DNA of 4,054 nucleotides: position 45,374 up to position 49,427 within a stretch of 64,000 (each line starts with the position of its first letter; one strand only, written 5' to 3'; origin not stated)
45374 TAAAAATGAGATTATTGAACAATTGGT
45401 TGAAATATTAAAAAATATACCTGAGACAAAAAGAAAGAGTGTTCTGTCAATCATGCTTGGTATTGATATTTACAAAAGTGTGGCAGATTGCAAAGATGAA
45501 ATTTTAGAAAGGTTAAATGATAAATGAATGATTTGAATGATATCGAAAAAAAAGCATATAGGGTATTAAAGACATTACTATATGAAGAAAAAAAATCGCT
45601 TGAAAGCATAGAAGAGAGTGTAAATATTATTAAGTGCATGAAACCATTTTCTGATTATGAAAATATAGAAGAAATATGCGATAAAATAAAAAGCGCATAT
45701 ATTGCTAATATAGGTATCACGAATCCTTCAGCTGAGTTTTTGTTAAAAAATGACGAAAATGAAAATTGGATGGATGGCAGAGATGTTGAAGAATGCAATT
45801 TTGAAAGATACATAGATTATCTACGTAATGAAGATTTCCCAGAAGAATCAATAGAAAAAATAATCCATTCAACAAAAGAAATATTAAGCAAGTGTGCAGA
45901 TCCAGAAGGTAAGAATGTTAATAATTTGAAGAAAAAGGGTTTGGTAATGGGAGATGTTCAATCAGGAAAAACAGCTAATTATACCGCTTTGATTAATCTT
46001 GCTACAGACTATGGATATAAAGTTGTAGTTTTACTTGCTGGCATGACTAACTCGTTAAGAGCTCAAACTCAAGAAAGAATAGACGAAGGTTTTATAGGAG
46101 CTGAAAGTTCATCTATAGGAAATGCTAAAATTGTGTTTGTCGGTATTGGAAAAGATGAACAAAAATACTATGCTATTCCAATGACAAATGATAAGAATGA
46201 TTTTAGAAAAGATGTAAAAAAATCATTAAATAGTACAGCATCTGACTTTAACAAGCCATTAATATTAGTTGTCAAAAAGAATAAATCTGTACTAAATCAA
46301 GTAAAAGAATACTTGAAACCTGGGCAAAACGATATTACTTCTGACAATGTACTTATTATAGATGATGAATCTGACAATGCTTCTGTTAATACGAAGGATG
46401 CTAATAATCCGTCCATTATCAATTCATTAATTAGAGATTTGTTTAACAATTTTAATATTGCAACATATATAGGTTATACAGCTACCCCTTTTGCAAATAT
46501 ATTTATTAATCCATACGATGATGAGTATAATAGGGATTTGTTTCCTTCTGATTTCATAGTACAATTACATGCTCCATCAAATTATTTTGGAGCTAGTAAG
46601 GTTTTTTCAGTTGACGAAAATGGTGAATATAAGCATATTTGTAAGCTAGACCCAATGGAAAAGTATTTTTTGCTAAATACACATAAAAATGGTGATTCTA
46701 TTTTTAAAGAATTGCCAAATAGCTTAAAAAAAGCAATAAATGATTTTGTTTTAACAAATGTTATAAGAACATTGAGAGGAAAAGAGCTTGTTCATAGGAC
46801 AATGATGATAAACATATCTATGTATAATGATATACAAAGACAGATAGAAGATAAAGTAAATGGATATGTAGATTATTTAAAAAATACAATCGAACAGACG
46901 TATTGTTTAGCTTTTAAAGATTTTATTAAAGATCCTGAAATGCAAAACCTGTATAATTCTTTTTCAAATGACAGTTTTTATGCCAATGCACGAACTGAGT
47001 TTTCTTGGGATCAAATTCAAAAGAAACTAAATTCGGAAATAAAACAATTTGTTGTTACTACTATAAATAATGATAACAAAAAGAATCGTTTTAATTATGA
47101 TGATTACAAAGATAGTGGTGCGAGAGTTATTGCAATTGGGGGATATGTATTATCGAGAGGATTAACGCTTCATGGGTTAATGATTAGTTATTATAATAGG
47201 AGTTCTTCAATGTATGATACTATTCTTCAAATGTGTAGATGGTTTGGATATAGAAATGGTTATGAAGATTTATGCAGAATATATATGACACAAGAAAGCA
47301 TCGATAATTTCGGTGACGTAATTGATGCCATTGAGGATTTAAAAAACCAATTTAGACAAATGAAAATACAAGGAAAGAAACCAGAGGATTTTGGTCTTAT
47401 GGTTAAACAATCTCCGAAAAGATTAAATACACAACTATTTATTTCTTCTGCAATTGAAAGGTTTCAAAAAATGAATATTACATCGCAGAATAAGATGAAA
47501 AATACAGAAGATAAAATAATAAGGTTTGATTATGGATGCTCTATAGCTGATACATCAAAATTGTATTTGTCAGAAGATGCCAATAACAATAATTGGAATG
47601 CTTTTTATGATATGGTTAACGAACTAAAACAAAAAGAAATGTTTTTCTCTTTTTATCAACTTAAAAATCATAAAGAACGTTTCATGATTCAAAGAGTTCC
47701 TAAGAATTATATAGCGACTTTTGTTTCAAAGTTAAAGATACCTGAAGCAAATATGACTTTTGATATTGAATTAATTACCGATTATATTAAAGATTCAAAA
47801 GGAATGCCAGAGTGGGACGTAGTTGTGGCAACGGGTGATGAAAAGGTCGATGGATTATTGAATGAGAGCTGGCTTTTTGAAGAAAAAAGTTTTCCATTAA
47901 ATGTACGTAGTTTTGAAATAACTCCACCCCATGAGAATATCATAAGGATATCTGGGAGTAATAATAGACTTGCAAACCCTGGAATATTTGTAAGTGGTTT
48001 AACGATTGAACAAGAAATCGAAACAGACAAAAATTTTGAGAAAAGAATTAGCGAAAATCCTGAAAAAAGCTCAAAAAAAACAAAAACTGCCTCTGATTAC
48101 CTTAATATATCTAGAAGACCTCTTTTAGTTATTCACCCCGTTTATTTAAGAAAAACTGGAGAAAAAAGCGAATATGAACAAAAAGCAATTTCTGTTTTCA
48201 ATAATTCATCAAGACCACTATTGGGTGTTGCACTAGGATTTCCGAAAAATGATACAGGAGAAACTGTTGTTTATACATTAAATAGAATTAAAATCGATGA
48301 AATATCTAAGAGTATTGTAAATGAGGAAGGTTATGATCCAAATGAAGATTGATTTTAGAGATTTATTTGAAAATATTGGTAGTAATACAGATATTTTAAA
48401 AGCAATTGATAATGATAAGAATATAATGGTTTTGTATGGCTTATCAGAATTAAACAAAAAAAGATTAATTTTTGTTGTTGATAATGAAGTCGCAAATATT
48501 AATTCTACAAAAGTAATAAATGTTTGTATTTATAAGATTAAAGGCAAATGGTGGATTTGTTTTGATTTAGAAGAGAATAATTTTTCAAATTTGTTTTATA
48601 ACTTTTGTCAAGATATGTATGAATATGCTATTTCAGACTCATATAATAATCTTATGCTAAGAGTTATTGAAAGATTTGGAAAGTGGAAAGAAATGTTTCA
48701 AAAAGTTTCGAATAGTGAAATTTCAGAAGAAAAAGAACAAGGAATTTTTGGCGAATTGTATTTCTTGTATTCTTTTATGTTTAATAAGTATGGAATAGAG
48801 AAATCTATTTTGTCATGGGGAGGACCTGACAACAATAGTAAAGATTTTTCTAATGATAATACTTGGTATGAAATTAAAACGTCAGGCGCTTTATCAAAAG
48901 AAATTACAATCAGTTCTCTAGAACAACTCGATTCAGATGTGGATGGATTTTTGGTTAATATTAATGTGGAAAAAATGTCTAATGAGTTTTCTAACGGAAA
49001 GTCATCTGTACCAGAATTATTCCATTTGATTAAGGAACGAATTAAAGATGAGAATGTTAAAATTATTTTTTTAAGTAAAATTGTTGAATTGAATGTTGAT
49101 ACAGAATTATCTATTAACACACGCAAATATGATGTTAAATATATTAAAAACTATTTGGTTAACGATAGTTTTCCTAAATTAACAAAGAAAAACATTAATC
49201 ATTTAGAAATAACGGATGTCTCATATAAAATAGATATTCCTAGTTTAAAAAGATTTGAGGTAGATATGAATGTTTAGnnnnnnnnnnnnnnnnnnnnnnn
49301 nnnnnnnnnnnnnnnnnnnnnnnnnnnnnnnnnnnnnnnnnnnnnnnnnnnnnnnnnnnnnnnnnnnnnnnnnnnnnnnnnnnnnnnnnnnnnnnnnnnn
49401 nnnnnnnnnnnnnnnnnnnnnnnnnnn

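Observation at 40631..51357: Tightly coupled 7-gene C5-methyltransferase-linked cassette: Mrr-type nuclease, C5-MTase, orphan, GHKL ATPase, Z1 P-loop protein, PD-(D/E)xK protein, AIPR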

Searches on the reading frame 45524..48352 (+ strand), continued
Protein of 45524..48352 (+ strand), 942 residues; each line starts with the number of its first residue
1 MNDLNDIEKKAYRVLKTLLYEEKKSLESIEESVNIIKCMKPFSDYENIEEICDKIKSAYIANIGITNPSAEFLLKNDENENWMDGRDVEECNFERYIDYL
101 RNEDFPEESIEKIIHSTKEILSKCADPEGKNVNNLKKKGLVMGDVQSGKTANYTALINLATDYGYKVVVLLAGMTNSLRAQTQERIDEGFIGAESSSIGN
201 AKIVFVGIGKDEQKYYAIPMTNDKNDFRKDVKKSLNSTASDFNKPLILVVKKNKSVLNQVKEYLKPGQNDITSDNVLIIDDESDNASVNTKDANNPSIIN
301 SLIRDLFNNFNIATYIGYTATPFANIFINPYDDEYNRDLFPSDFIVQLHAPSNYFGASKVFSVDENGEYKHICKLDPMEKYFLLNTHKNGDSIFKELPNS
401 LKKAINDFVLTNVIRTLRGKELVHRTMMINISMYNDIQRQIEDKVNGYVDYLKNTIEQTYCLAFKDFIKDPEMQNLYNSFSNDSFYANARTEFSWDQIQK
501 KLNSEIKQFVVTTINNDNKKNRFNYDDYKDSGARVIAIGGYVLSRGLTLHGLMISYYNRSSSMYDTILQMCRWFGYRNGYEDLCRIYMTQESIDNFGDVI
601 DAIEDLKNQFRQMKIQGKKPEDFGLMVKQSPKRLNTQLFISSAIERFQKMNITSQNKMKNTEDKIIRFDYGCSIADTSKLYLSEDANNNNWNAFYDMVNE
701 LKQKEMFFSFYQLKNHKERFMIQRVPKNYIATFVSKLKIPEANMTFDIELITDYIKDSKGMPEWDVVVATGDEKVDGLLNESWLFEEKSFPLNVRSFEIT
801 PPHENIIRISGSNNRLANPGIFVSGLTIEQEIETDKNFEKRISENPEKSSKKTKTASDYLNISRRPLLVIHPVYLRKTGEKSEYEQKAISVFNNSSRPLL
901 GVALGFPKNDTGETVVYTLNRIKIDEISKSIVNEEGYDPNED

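Call 86: get_annotated_region(hit=H6, flank=7000)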
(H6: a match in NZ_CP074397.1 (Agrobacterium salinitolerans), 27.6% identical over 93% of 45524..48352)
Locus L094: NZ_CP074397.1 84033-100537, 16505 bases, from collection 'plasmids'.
description: Agrobacterium salinitolerans strain DG3-1 plasmid pDG3-1d, complete sequence
organism: Agrobacterium salinitolerans (NCBI taxid 1183413)
taxonomy: Bacteria; Pseudomonadota; Alphaproteobacteria; Hyphomicrobiales; Rhizobiaceae; Agrobacterium; Agrobacterium salinitolerans
host: -; source: Cotton,tiaaue sample,root; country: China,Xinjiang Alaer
typing (MOB-suite, as given by PLSDB): non-mobilizable; mating-pair formation MPF_T
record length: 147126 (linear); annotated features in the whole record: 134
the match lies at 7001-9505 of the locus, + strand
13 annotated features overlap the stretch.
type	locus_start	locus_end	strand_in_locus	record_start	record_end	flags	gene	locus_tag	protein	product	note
CDS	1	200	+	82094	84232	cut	-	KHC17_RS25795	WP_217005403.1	ATP-binding protein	-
CDS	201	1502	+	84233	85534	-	-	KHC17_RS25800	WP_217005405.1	hypothetical protein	-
CDS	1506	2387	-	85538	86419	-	-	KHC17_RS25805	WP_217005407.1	nucleotidyl transferase AbiEii/AbiGii toxin family protein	-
CDS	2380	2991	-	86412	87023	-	-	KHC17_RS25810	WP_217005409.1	AbiEi antitoxin N-terminal domain-containing protein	-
CDS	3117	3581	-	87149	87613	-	-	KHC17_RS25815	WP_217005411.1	very short patch repair endonuclease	-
CDS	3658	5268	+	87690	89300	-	-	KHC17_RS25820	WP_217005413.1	DNA cytosine methyltransferase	GO:0006304 - DNA modification [Evidence IEA]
CDS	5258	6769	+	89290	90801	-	-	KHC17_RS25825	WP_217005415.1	ATP-binding protein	-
CDS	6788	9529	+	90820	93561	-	-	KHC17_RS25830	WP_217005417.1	Z1 domain-containing protein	-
CDS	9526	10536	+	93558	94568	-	-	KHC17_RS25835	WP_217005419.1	PD-(D/E)XK motif protein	-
CDS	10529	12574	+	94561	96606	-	-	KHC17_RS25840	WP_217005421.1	AIPR family protein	-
CDS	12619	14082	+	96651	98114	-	-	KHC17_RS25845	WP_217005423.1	hypothetical protein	-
CDS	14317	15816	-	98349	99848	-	-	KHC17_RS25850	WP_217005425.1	AAA family ATPase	-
CDS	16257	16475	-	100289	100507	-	-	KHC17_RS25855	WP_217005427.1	hypothetical protein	-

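Call 87: get_annotated_region(hit=H11, flank=7000)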
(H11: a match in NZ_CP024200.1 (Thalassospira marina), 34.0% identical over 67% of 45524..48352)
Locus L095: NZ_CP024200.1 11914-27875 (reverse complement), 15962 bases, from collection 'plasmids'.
description: Thalassospira marina strain CSC3H3 plasmid pCSC3H3, complete sequence
organism: Thalassospira marina (NCBI taxid 2048283)
taxonomy: Bacteria; Pseudomonadota; Alphaproteobacteria; Rhodospirillales; Thalassospiraceae; Thalassospira; Thalassospira marina
host: -; source: -; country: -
typing (MOB-suite, as given by PLSDB): non-mobilizable
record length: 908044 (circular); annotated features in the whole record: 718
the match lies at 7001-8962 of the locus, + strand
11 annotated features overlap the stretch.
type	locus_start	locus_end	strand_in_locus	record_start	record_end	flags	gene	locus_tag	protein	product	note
CDS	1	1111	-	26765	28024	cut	-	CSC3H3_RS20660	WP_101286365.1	recombinase family protein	GO:0006310 - DNA recombination [Evidence IEA]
CDS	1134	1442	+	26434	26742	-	-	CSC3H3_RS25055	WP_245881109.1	hypothetical protein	-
CDS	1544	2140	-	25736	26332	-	-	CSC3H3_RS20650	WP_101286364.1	Bro-N domain-containing protein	-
CDS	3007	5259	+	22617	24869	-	-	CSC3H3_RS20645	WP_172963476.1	sigma-70 family RNA polymerase sigma factor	GO:0006352 - DNA-templated transcription initiation [Evidence IEA]; GO:0006355 - regulation of DNA-templated ...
CDS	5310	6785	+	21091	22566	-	-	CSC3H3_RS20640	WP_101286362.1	ATP-binding protein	-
CDS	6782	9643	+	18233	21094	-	-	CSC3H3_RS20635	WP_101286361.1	Z1 domain-containing protein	-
CDS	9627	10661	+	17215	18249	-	-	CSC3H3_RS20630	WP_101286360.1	PD-(D/E)XK motif protein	-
CDS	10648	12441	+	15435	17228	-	mzaE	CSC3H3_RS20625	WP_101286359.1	MZA anti-phage system associated AIPR family protein MzaE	GO:0051607 - defense response to virus [Evidence IEA]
CDS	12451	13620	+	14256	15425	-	-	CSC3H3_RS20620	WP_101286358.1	restriction endonuclease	GO:0009307 - DNA restriction-modification system [Evidence IEA]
CDS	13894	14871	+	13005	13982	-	-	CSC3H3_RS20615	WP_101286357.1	DNA cytosine methyltransferase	GO:0006304 - DNA modification [Evidence IEA]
CDS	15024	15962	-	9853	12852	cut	traI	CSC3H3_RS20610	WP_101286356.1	TraI/MobA(P) family conjugative relaxase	-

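Call 88: search_protein_families(library=padloc, proteins=[L095:3007-5259:+, L095:5310-6785:+, L095:6782-9643:+, L095:9627-10661:+, L095:10648-12441:+, L095:12451-13620:+, L094:12619-14082:+], max_evalue=0.001)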
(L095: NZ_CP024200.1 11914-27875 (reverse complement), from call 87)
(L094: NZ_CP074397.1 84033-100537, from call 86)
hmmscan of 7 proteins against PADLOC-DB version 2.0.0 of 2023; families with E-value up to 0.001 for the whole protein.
L095:3007-5259:+ (750 aa): 3 families
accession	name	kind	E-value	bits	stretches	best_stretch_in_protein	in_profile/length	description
PDLC02203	MzaA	-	1.2e-72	243.3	2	508-744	430-672/683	-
PDLC04783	PDC-M72A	-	3.9e-11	40.9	1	28-92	116-180/392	-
PDLC02908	Ankyrin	-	5.8e-08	29.4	1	36-97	727-788/880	-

L095:5310-6785:+ (491 aa): 1 family
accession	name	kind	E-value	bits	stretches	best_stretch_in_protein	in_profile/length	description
PDLC02204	MzaB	-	4.8e-197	653.4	1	1-482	14-494/500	-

L095:6782-9643:+ (953 aa): 2 families
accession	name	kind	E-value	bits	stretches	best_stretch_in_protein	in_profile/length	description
PDLC02205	MzaC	-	0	1344.2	1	7-953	8-952/952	-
PDLC03202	Helicase_II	-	2.3e-29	100.2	2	244-647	116-440/621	Type II helicase domain protein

L095:9627-10661:+ (344 aa): 1 family
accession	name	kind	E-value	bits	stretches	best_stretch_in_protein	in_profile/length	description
PDLC02206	MzaD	-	2e-48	163.7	1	8-322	7-320/342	-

L095:10648-12441:+ (597 aa): 2 families
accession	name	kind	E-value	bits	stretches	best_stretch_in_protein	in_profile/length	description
PDLC02207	MzaE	-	3.2e-254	843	1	1-588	1-587/598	-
PDLC02357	AbiU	-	2.8e-27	94.1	1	168-408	180-384/537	AbiU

L095:12451-13620:+ (389 aa): 4 families
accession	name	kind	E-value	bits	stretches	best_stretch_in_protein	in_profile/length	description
PDLC03203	mREase_II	-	3.7e-160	531.4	1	1-382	1-387/393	Type II methyl-directed restriction enzyme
PDLC03206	mREase_II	-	7e-35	118.4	1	67-364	81-394/434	Type II methyl-directed restriction enzyme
PDLC04806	PDC-S02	-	2.9e-07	28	1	239-369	177-303/324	-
PDLC03657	mREase_IV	-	0.00079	16.8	0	299-372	222-297/317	Type IV methyl-directed restriction enzyme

L094:12619-14082:+ (487 aa): 0 families

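Call 89: search_protein_families(library=pfam, proteins=[L095:3007-5259:+, L095:12451-13620:+, L094:12619-14082:+], max_evalue=0.001)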
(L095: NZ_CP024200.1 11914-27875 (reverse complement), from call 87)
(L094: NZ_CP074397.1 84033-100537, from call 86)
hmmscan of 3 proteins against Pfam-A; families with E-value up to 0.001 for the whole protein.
L095:3007-5259:+ (750 aa): 9 families
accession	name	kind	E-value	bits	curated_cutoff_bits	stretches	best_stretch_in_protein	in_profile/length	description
PF04542.20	Sigma70_r2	-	2.6e-19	69.2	24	1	516-579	5-70/71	Sigma-70 region 2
PF04545.22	Sigma70_r4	-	2.6e-19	68.9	24.1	1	676-728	1-49/50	Sigma-70, region 4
PF12796.13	Ank_2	-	1.4e-11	45.2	27.3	1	18-93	3-75/90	Ankyrin repeats (3 copies)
PF04539.22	Sigma70_r3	-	9.6e-11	42.1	25.3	1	589-639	1-51/78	Sigma-70 region 3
PF13637.12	Ank_4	-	4.2e-10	40.1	22.7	2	51-89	3-41/50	Ankyrin repeats (many copies)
PF00023.36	Ank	-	6.1e-09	36.1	21.1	1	45-76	2-33/33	Ankyrin repeat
PF00140.25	Sigma70_r1_2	-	3e-08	33.9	22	1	324-354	1-31/34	Sigma-70 factor, region 1.2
PF13857.12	Ank_5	-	7.4e-06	26.7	27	1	31-79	1-50/56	Ankyrin repeats (many copies)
PF13606.12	Ank_3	-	0.00017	22.2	22.3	0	45-72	2-29/30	Ankyrin repeat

L095:12451-13620:+ (389 aa): 2 families
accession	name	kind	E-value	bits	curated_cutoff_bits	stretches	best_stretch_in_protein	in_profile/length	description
PF18062.7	RE_AspBHI_N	-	7.3e-69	231.5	27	1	26-208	2-184/185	Restriction endonuclease AspBHI N-terminal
PF04471.18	Mrr_cat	-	1.8e-13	51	21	1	247-365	5-114/115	Restriction endonuclease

L094:12619-14082:+ (487 aa): 0 families

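Call 106: list_cluster_members(proteins=[window:45524-48352:+])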
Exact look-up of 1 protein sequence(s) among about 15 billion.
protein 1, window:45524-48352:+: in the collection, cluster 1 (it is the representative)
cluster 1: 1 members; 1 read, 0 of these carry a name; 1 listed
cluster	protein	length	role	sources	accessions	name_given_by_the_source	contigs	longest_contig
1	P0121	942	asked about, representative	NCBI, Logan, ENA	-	-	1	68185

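Call 107: find_encoding_contigs(protein=P0121, flank=1000, max_places=2)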
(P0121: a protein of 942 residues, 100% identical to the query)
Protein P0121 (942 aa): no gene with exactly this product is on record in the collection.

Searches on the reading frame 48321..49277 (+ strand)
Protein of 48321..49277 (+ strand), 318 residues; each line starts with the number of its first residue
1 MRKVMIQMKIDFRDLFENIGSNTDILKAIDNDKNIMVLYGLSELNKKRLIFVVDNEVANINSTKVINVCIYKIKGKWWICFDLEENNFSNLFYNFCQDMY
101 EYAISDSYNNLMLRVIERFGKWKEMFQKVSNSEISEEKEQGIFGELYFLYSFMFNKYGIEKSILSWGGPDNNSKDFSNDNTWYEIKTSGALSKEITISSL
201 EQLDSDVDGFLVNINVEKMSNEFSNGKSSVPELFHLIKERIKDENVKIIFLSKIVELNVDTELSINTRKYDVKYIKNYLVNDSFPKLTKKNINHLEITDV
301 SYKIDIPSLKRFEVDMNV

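Call 3: search_protein_families(library=pfam, proteins=[window:48321-49277:+], max_evalue=0.01)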
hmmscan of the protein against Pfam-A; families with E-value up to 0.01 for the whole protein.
window:48321-49277:+ (318 aa): 1 family
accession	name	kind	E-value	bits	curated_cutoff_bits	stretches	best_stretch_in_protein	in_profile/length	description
PF14390.12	DUF4420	-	1.7e-50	172.4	27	1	28-306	21-305/306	Putative PD-(D/E)XK family member, (DUF4420)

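Call 4: search_protein_families(library=padloc, proteins=[window:48321-49277:+], max_evalue=0.01)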
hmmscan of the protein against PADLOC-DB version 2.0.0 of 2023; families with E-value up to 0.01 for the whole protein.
window:48321-49277:+ (318 aa): 1 family
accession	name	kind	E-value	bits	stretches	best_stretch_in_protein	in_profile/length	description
PDLC02206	MzaD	-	8.2e-11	40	1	92-309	105-320/342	-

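Call 5: search_protein_families(library=ncbifam, proteins=[window:48321-49277:+], max_evalue=0.01)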
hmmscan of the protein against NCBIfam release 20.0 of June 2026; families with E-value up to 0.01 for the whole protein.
window:48321-49277:+ (318 aa): 1 family
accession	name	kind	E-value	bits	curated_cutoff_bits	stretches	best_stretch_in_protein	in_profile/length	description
NF041934.1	MzaD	equivalog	1.7e-20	73.5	420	1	74-316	75-318/326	MZA anti-phage system associated PD-(D/E)XK motif protein MzaD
